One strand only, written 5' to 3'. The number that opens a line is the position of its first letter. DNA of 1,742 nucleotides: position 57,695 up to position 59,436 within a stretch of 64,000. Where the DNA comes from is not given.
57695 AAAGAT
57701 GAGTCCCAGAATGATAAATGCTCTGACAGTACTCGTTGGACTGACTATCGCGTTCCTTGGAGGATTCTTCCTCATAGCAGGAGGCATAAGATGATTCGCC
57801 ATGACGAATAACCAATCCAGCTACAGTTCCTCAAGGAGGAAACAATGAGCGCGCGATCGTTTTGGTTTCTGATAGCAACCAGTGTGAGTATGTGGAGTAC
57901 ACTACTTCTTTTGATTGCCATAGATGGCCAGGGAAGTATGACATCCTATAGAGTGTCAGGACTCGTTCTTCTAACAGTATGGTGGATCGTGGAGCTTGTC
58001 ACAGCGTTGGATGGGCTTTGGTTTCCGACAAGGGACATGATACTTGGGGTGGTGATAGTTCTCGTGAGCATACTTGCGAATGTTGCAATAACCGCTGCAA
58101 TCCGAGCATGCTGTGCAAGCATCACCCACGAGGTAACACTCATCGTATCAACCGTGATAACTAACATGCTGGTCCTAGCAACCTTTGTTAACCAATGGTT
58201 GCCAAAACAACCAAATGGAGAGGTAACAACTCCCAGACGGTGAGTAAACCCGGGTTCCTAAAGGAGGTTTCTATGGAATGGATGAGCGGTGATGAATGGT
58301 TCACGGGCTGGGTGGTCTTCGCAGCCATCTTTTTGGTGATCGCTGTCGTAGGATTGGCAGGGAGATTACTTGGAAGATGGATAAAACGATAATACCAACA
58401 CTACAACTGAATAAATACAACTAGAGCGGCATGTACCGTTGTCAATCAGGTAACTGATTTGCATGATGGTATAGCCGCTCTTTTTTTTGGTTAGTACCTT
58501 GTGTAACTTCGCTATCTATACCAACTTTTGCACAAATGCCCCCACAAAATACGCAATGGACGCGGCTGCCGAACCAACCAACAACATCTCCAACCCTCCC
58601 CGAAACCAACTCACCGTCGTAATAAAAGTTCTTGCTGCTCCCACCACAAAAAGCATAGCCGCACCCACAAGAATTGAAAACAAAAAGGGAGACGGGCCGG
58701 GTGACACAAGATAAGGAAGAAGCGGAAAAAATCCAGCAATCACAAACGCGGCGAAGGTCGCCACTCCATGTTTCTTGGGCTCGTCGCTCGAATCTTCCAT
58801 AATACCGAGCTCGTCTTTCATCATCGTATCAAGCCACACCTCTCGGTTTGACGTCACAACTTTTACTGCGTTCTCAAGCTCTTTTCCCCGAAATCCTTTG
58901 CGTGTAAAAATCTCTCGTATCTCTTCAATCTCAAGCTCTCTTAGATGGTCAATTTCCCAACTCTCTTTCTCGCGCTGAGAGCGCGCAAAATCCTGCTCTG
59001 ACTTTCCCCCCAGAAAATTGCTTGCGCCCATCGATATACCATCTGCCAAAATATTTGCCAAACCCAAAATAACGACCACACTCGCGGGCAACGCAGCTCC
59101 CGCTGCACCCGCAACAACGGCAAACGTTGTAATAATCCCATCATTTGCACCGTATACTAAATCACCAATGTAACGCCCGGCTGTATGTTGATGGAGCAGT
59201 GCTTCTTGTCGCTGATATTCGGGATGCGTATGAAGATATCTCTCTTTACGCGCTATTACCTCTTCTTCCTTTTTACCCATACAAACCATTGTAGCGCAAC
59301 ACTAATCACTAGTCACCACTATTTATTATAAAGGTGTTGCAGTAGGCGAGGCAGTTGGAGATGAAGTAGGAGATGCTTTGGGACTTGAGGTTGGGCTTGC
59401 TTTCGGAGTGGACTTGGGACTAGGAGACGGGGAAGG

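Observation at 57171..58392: Cassette of five small transmembrane peptide genes, each with a perfect Shine-Dalgarno, on the opposite strand to the surrounding genes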

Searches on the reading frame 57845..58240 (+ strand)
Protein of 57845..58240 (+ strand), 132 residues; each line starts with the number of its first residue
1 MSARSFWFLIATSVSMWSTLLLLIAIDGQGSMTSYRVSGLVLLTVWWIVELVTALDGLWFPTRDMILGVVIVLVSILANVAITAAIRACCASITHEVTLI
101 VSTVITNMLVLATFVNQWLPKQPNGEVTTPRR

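Call 9: search_protein_families(library=pfam, proteins=[window:57845-58240:+], max_evalue=1)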
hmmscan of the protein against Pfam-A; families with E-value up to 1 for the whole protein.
window:57845-58240:+ (132 aa): 0 families

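Call 10: find_homologous_proteins(query=window:57845-58240:+, max_evalue=0.01)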
Query window:57845-58240:+ (132 aa): 2 proteins with E <= 0.01 among 112 candidates.
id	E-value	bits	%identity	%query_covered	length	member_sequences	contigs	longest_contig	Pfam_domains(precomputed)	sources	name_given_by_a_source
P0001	7.7e-76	270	100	100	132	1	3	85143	-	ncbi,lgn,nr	ncbi:hypothetical protein HYV21_00835 [Candidatus Microgenomates bacterium]|nr:hypothetical protein 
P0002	1.9e-40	156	59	100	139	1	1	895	-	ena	-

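Call 11: find_encoding_contigs(protein=P0002, flank=10000)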
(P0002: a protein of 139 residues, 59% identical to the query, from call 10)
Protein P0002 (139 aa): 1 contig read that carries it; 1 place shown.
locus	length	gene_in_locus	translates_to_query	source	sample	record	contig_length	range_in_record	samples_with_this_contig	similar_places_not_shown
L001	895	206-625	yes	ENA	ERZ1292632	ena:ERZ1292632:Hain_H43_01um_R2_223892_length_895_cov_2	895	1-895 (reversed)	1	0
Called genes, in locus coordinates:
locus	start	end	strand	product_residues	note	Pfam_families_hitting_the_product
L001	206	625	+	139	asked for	-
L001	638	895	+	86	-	?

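Call 12: find_encoding_contigs(protein=P0001, flank=6000)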
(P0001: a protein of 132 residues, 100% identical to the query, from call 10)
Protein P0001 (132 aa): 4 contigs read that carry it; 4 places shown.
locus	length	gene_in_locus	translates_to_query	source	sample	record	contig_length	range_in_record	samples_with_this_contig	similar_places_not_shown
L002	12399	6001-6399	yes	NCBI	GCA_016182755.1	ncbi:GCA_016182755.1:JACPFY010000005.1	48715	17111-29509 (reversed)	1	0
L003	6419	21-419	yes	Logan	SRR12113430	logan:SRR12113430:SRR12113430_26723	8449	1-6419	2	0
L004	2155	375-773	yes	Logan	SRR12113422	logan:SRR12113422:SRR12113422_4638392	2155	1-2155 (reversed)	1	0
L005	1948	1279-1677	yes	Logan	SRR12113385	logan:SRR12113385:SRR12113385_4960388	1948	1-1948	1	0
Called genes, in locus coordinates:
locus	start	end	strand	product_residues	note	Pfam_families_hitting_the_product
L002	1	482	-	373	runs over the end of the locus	PF01551:Peptidase_M23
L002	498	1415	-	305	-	PF18075:FtsX_ECD, PF02687:FtsX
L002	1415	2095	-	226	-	PF00005:ABC_tran, PF13304:AAA_21 (faint)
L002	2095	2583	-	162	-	-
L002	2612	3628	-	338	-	PF03462:PCRF, PF00472:RF-1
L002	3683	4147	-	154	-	-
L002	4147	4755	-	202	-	-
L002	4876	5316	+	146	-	-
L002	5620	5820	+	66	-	-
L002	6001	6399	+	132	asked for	-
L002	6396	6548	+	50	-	-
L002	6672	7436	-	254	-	PF01988:VIT1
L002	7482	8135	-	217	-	PF13399:LytR_C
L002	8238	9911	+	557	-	-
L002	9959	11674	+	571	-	-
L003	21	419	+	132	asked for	-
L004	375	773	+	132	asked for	-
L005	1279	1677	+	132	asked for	-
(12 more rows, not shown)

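Call 17: find_related_loci(query=A1, collection=metagenome_contigs, flank=5000)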
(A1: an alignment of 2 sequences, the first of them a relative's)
Query A1 (132 aa) in metagenome_contigs; peptide patterns used: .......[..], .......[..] (x = any residue, [..] = any of these).
256 stretches matched a pattern, but none encodes a relative of the query by tblastn (E <= 1e-3).

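Call 18: find_related_loci(query=A1, collection=genome_contigs, flank=5000)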
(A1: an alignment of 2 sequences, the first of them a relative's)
Query A1 (132 aa) in genome_contigs; peptide patterns used: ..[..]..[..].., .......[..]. (x = any residue, [..] = any of these).
75 stretches matched a pattern, but none encodes a relative of the query by tblastn (E <= 1e-3).

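Call 24: search_protein_families(library=phrogs, proteins=[window:57845-58240:+], max_evalue=1)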
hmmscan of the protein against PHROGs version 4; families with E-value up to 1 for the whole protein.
window:57845-58240:+ (132 aa): 0 families

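Call 25: search_protein_families(library=ncbifam, proteins=[window:57845-58240:+], max_evalue=1)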
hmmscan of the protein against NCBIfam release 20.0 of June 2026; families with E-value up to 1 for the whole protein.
window:57845-58240:+ (132 aa): 2 families
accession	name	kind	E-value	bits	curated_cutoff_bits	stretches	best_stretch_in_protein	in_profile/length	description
NF002281.0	PRK01209.2-5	equivalog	0.067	12.5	273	1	41-115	24-96/311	cobalamin biosynthesis protein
NF040557.1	CAS_Csx27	equivalog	0.72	9.8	65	1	57-121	145-207/223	type VI-B CRISPR accessory protein Csx27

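Call 26: search_protein_representatives(alignment_id=A1)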
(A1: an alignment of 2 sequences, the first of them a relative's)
Query: 2 sequences, 139 profile positions. Proteins with E-value up to 0.001 (for the whole library): 1; up to 1e-10: 1; up to 1e-30: 1. The best 1 are listed.
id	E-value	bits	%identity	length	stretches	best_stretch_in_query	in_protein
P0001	4.3e-72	256.6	-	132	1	1-136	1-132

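Call 63: predict_structure(alignment_id=A1)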
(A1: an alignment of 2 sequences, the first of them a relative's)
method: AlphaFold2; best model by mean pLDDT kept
length: 132 residues; sequences in the alignment: 2
mean_pLDDT: 55.5   pTM: 0.33
mean pLDDT of the five models: 55.5, 53.8, 52.8, 51.9, 49.6
residues with pLDDT >= 90: 0; 70-90: 0; 50-70: 112; < 50: 20
segments of 3 or more residues with pLDDT < 50: 95-97, 122-126, 130-132
pLDDT, mean of each block of 10 residues (from residue 1): 59 61 56 53 59 54 56 61 54 50 57 55 50 46
secondary structure, 60 per line:
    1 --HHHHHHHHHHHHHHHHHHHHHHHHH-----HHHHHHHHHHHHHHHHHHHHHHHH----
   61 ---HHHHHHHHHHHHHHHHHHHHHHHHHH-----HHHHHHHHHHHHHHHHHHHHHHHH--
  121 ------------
elements in order: H3-27 H33-56 H64-89 H95-118

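Call 69: search_protein_families(library=padloc, proteins=[window:57845-58240:+], max_evalue=1)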
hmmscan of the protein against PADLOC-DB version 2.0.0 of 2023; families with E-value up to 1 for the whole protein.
window:57845-58240:+ (132 aa): 1 family
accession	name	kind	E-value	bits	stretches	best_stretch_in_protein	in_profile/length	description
PDLC01604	tm_4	-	0.086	11.2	1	57-120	136-195/215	CAS-VI-B; associated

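Call 85: search_solved_structures(query=A1, max_evalue=1)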
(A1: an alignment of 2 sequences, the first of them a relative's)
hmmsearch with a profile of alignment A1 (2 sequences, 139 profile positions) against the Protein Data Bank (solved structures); distinct sequences matched with E-value up to 1: 0.

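Call 90: search_dna_similar(query=window:57845-58240:+, collection=phages, mode=protein, max_evalue=0.01, max_rows=5)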
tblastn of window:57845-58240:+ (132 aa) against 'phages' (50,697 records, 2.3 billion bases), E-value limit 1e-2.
No match.

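Call 91: find_related_loci(query=A1, collection=viral_contigs, flank=3000)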
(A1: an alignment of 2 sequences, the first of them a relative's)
Query A1 (132 aa) in viral_contigs; peptide patterns used: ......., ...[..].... (x = any residue, [..] = any of these).
133 stretches matched a pattern, but none encodes a relative of the query by tblastn (E <= 1e-3).

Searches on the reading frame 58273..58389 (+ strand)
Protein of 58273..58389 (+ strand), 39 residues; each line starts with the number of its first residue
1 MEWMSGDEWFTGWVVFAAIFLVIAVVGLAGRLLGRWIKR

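Call 9: search_protein_families(library=pfam, proteins=[window:58273-58389:+], max_evalue=1)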
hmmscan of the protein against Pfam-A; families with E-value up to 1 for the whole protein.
seq(39 aa): 0 families

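Call 24: search_protein_families(library=phrogs, proteins=[window:58273-58389:+], max_evalue=1)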
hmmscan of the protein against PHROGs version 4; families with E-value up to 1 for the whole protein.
seq(39 aa): 1 family
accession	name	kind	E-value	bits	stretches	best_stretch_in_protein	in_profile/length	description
phrog_12593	-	unknown function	0.029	15.5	1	4-28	24-48/76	-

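Call 25: search_protein_families(library=ncbifam, proteins=[window:58273-58389:+], max_evalue=1)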
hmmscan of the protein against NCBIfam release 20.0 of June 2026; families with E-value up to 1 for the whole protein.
seq(39 aa): 0 families

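Call 38: find_related_loci(query=A2, collection=genome_contigs, flank=6000)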
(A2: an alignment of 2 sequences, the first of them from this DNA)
Query A2 (39 aa) in genome_contigs; peptide patterns used: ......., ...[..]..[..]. (x = any residue, [..] = any of these).
51 stretches matched a pattern; 1 encode a relative of the query (tblastn E <= 1e-3); 1 distinct loci.
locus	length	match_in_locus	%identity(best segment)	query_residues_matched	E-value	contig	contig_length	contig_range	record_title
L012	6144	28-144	82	1-39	2e-19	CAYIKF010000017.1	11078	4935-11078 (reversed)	MAG TPA_asm: uncultured Gammaproteobacteria bacterium isolate ERP119705_co21_379 genome assembly, contig: NODE_7494_leng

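Call 39: find_related_loci(query=A2, collection=metagenome_contigs, flank=6000)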
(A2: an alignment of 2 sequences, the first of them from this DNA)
Query A2 (39 aa) in metagenome_contigs; peptide patterns used: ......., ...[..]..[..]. (x = any residue, [..] = any of these).
74 stretches matched a pattern; 2 encode a relative of the query (tblastn E <= 1e-3); 2 distinct loci.
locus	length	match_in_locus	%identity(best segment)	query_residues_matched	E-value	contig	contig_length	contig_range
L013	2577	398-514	82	1-39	3e-19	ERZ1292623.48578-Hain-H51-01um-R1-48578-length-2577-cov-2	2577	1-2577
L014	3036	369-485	82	1-39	3e-19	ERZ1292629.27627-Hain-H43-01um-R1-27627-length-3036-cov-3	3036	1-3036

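Call 40: find_related_loci(query=A2, collection=viral_contigs, flank=6000)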
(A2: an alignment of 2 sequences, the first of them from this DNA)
Query A2 (39 aa) in viral_contigs; peptide patterns used: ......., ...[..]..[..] (x = any residue, [..] = any of these).
24 stretches matched a pattern, but none encodes a relative of the query by tblastn (E <= 1e-3).

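Call 69: search_protein_families(library=padloc, proteins=[window:58273-58389:+], max_evalue=1)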
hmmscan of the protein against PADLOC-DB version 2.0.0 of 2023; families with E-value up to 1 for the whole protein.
seq(39 aa): 0 families

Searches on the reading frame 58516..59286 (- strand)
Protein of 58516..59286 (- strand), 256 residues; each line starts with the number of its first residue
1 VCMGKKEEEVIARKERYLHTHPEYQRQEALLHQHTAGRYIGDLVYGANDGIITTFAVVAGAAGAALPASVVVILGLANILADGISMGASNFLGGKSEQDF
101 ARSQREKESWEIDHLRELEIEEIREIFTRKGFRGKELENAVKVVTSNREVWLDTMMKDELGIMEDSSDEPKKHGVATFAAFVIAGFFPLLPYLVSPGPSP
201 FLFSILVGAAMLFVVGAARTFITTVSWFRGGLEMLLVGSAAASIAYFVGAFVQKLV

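Call 9: search_protein_families(library=pfam, proteins=[window:58516-59286:-], max_evalue=1)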
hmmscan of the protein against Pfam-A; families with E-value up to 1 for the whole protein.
window:58516-59286:- (256 aa): 2 families
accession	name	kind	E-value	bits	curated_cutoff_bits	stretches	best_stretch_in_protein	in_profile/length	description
PF01988.24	VIT1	-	8.4e-63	212.5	28.1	1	41-249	2-213/214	VIT family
PF24901.1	HTH_MCM7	-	0.008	16.5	26.5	1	107-153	21-66/76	DNA replication licensing factor MCM7, winged helix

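Call 28: find_homologous_proteins(query=window:58516-59286:-, max_evalue=1e-40)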
Query window:58516-59286:- (256 aa): 1212 proteins with E <= 1e-40 among 8000 candidates; the best 120 are listed.
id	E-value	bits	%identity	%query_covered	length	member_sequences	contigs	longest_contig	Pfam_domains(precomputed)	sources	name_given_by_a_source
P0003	1.6e-161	553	100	99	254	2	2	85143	PF01988.25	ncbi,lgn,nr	ncbi:VIT1/CCC1 transporter family protein [Candidatus Microgenomates bacterium]|nr:VIT1/CCC1 transpo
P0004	4.2e-147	506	89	99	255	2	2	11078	PF01988.25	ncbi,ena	ncbi:MAG: VIT1/CCC1 transporter family protein [Patescibacteria group bacterium]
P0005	1.0e-114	400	70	98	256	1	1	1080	PF01988.25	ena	-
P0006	3.7e-114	398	69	97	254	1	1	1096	PF01988.25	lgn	-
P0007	3.9e-113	395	69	100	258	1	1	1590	PF01988.25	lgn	-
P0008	4.5e-113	395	68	100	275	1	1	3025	PF01988.25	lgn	-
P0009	1.5e-112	393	68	99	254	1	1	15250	PF01988.25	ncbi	-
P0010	2.9e-112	392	67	97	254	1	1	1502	PF01988.25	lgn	-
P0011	8.6e-112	390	67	98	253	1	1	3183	PF01988.25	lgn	-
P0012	4.6e-111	388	67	97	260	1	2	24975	PF01988.25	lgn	-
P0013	2.0e-110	386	66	97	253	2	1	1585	PF01988.25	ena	-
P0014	3.6e-110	385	68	95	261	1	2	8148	PF01988.25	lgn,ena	-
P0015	4.9e-110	385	65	97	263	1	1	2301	PF01988.25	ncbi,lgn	ncbi:MAG: VIT1/CCC1 transporter family protein [Candidatus Curtissbacteria bacterium]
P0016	1.1e-109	384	65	97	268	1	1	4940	PF01988.25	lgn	-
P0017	1.5e-109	383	68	97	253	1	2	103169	PF01988.25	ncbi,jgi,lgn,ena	-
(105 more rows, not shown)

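Call 29: find_encoding_contigs(protein=P0004, flank=8000, max_places=4)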
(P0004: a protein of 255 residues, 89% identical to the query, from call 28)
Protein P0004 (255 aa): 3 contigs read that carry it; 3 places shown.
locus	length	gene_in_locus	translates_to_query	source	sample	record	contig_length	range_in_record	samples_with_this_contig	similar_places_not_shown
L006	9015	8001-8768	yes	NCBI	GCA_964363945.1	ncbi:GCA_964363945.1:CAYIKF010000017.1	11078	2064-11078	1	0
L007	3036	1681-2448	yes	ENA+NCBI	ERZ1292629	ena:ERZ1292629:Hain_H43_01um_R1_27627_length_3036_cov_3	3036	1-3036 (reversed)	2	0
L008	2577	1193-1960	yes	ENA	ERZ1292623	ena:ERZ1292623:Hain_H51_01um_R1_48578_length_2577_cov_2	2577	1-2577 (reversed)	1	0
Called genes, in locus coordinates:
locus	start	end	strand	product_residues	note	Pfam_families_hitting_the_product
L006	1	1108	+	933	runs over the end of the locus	PF07517:SecA_DEAD, PF01043:SecA_PP_bind, PF21090:P-loop_SecA, PF07516:SecA_SW, PF02810:SEC-C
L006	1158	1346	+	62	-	-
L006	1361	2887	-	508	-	PF13231:PMT_2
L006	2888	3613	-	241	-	PF00535:Glycos_transf_2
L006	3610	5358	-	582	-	-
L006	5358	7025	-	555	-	-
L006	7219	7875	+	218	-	PF13399:LytR_C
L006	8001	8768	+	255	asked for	PF01988:VIT1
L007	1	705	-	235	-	?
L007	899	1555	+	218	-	PF13399:LytR_C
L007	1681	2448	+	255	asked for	PF01988:VIT1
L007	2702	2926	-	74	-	-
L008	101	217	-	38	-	-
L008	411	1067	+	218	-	PF13399:LytR_C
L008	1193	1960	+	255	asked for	PF01988:VIT1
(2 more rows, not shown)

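Call 30: find_encoding_contigs(protein=P0009, flank=6000, max_places=2)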
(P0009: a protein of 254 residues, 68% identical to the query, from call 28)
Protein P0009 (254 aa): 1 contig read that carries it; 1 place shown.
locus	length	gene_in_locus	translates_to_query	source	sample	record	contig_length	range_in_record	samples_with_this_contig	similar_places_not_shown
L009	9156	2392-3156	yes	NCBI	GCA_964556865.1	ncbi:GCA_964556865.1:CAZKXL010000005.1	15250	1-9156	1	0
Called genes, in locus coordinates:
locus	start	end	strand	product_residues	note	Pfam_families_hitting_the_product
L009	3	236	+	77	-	?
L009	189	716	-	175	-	-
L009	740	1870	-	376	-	-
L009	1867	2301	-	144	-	-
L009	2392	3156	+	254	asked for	PF01988:VIT1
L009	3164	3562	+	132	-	-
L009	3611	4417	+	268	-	PF00300:His_Phos_1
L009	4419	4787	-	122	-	PF01909:NTP_transf_2, PF18765:Polbeta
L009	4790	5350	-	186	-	PF04294:VanW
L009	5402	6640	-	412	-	-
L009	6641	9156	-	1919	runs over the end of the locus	PF00481:PP2C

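Call 31: find_encoding_contigs(protein=P0012, flank=6000, max_places=2)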
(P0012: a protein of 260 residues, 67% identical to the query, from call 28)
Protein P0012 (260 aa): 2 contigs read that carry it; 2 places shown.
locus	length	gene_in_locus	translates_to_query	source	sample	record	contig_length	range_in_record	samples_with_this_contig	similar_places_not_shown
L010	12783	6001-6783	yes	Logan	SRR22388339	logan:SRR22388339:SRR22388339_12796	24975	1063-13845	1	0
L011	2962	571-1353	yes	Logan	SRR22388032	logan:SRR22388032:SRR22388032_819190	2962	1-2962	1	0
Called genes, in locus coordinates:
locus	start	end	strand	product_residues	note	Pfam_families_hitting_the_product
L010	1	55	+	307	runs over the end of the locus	PF08240:ADH_N, PF00107:ADH_zinc_N, PF13602:ADH_zinc_N_2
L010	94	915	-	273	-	-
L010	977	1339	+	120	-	-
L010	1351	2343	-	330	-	PF10343:Q_salvage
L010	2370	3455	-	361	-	-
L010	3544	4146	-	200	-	PF01327:Pep_deformylase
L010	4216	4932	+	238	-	-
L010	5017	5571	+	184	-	PF01625:PMSR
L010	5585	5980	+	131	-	PF01641:SelR, PF24046:At4g08330 (faint)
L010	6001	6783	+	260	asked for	PF01988:VIT1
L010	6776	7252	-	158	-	PF00383:dCMP_cyt_deam_1, PF14437:MafB19-deam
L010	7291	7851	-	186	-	PF00561:Abhydrolase_1 (faint), PF06821:Ser_hydrolase, PF10230:LIDHydrolase (faint)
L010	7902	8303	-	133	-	-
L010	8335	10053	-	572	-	-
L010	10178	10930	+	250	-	PF01887:SAM_HAT_N, PF20257:SAM_HAT_C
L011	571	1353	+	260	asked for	PF01988:VIT1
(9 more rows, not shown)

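Call 70: find_encoding_contigs(protein=P0003, flank=3000, max_places=10)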
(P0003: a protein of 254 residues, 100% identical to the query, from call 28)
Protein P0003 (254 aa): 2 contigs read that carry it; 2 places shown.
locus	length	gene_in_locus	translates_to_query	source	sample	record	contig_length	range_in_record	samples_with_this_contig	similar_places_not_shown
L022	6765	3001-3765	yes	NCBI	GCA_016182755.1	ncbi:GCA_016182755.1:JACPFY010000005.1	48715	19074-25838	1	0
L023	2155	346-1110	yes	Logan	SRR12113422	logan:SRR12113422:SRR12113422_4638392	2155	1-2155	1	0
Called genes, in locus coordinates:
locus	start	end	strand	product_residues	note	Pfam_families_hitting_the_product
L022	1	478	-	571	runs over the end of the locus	-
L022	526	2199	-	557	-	-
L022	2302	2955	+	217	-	PF13399:LytR_C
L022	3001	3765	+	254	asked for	PF01988:VIT1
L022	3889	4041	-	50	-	-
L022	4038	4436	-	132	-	-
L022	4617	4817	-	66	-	-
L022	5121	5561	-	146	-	-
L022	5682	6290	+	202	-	-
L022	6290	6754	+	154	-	-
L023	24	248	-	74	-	-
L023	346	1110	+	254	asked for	PF01988:VIT1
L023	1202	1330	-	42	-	-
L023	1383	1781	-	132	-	-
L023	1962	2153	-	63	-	?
